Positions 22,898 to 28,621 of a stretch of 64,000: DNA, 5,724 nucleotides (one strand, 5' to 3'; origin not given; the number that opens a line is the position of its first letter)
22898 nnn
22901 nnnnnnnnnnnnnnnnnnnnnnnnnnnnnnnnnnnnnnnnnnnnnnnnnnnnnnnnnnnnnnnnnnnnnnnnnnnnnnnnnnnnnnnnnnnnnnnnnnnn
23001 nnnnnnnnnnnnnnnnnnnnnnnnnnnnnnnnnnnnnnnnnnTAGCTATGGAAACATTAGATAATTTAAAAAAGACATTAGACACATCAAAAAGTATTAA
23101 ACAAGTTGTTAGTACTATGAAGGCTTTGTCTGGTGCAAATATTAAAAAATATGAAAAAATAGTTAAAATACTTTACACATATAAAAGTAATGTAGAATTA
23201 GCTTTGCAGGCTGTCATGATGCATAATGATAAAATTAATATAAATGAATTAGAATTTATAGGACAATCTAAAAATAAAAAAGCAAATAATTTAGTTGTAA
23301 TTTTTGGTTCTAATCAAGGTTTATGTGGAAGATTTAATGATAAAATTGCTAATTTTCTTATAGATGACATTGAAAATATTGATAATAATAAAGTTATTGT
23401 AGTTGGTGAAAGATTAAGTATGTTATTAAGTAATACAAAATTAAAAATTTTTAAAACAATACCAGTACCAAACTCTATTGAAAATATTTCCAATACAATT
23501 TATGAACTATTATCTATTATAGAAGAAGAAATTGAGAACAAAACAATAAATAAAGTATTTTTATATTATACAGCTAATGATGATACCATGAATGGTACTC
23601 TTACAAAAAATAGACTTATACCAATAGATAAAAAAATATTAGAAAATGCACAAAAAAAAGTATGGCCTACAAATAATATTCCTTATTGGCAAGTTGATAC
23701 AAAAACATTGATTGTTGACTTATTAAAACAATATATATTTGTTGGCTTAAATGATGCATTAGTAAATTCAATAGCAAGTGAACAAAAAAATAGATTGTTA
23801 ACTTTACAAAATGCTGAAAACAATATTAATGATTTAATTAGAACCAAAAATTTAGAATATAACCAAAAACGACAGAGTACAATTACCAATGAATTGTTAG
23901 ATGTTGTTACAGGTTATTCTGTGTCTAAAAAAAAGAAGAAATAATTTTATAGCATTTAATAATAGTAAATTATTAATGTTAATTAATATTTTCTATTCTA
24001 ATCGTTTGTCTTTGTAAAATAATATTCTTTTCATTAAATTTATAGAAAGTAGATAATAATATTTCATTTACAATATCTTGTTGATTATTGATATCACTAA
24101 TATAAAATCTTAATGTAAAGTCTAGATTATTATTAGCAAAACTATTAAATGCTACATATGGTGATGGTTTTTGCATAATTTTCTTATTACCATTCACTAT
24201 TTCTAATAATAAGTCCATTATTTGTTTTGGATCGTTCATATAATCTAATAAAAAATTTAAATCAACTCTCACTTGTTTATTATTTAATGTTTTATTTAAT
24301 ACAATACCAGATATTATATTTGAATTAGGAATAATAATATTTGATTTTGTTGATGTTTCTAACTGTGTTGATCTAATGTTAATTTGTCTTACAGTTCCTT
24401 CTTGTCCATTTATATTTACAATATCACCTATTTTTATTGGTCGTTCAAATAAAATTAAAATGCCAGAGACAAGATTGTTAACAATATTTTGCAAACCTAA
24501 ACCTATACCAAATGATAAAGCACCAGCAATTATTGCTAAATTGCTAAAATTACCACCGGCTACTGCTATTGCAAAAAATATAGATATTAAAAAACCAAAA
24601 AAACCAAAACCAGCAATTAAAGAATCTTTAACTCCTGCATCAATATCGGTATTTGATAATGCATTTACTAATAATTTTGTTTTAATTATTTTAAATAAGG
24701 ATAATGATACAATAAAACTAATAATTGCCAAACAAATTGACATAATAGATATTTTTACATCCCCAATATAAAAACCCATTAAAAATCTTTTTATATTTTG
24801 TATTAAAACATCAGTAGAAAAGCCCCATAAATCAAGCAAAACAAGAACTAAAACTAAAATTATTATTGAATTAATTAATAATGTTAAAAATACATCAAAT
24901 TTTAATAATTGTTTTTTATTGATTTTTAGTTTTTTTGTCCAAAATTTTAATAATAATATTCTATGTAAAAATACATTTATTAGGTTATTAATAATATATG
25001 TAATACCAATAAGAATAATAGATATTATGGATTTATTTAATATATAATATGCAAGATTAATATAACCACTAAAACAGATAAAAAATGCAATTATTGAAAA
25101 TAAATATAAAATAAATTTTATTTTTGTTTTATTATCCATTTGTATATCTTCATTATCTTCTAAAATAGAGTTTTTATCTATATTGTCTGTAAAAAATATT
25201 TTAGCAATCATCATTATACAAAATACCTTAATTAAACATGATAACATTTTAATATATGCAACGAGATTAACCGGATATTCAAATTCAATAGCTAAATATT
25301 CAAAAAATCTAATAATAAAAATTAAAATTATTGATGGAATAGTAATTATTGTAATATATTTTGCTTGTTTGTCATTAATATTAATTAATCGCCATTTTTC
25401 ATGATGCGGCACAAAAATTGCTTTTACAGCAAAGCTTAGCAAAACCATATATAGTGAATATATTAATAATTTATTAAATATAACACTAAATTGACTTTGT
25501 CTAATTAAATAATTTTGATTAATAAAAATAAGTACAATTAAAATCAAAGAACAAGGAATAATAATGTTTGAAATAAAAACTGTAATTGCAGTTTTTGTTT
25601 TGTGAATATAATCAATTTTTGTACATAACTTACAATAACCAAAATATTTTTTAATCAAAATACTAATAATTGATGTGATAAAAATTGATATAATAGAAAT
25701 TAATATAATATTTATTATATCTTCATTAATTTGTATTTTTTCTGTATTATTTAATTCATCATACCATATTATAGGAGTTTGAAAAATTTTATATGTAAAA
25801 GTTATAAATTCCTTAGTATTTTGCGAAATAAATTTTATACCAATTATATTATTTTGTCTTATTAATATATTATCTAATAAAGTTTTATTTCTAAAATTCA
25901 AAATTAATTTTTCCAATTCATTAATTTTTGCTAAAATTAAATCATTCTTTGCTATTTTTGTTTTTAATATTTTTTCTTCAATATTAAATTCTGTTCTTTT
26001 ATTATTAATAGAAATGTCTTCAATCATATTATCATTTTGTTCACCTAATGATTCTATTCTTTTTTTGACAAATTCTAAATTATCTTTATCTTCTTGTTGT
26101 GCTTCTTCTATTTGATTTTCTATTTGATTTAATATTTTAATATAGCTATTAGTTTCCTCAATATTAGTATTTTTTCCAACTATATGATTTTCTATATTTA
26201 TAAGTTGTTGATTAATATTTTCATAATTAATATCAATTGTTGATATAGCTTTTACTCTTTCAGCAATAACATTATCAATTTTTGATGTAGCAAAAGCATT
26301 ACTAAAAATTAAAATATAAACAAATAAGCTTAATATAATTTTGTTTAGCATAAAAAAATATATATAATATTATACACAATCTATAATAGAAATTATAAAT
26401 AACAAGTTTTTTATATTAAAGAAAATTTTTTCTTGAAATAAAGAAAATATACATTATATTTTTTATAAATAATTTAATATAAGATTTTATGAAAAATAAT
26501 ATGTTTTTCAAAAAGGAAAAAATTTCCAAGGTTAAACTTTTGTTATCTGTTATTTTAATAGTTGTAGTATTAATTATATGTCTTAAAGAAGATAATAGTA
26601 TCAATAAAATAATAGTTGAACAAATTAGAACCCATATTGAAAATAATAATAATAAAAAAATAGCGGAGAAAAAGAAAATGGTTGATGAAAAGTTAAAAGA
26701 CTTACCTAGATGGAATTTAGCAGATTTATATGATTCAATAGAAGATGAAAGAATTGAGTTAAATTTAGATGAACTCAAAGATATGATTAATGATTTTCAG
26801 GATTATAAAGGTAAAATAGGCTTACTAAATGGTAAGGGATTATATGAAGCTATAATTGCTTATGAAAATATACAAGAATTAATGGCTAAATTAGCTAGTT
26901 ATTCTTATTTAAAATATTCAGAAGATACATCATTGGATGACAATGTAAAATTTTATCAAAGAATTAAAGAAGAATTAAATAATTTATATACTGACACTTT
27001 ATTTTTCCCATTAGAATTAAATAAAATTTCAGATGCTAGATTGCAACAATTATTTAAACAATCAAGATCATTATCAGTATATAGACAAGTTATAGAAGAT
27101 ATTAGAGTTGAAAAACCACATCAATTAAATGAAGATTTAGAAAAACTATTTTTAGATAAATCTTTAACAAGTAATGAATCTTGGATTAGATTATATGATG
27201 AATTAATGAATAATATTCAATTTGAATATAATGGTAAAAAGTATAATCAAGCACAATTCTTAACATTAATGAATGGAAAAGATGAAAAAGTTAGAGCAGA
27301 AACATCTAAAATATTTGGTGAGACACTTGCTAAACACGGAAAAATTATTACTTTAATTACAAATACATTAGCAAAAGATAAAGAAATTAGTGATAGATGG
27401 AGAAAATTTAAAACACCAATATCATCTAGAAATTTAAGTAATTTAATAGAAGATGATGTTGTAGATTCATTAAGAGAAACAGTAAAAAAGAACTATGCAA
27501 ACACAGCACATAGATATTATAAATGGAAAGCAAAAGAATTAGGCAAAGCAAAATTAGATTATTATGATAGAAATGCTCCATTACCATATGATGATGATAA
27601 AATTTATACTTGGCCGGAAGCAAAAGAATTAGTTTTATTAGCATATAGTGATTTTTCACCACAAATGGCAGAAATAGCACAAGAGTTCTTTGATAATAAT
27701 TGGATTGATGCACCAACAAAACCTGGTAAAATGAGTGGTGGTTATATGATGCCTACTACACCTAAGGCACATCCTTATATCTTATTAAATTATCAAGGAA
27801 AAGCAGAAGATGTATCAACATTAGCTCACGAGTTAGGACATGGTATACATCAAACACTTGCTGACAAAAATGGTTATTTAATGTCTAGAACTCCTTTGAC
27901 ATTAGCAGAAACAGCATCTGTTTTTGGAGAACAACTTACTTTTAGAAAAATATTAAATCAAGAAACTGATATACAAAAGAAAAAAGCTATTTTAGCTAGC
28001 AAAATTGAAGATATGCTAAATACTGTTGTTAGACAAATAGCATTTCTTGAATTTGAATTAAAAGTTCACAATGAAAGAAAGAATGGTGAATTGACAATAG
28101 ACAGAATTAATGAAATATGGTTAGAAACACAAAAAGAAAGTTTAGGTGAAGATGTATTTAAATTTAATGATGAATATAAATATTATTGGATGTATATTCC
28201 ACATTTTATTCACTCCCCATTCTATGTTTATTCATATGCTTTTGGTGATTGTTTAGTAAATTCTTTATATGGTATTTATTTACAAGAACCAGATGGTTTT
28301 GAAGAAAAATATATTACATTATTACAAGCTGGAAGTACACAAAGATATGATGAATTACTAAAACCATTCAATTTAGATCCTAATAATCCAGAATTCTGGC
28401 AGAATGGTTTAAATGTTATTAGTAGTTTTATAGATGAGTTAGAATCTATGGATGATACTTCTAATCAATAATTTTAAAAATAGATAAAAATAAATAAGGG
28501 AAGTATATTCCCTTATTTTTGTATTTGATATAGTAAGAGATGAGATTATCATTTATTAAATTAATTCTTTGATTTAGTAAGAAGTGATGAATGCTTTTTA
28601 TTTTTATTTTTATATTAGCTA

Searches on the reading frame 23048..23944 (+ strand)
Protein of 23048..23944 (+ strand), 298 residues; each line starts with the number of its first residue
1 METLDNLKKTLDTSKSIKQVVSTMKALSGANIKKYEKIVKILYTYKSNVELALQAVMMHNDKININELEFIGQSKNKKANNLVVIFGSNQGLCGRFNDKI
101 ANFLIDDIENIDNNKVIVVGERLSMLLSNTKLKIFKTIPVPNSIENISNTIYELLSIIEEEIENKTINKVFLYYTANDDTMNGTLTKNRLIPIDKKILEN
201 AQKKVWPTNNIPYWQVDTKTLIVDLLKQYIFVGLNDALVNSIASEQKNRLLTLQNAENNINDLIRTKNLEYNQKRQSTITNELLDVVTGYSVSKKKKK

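Call 93: search_protein_families(library=pfam, proteins=[window:23048-23944:+])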
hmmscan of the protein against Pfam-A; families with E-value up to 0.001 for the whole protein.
window:23048-23944:+ (298 aa): 1 family
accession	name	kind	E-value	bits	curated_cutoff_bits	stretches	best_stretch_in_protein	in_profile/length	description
PF00231.24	ATP-synt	-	1.8e-48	166.2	39.9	1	4-290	2-282/285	ATP synthase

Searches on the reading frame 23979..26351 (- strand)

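Call 28: search_protein_families(library=pfam, proteins=[window:23979-26351:-])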
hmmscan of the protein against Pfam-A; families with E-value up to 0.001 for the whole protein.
window:23979-26351:- (790 aa): 2 families
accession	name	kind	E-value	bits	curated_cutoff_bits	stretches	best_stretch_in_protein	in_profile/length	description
PF00924.24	MS_channel_2nd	-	3.9e-21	75.4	20.2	1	622-686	1-65/68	Mechanosensitive ion channel, beta-domain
PF21082.3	MS_channel_3rd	-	3.3e-10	40.7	21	1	698-778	3-87/88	Mechanosensitive ion channel MscS, C-terminal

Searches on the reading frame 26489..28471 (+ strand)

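Call 7: search_protein_families(library=pfam, proteins=[window:26489-28471:+])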
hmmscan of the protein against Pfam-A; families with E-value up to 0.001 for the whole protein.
window:26489-28471:+ (660 aa): 2 families
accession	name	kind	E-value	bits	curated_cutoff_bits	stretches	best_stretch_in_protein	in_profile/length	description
PF01432.26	Peptidase_M3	-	1.5e-42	146.9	27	1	260-641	2-455/457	Peptidase family M3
PF08439.15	Peptidase_M3_N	-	2.6e-15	56.8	25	1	176-245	1-70/70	Oligopeptidase F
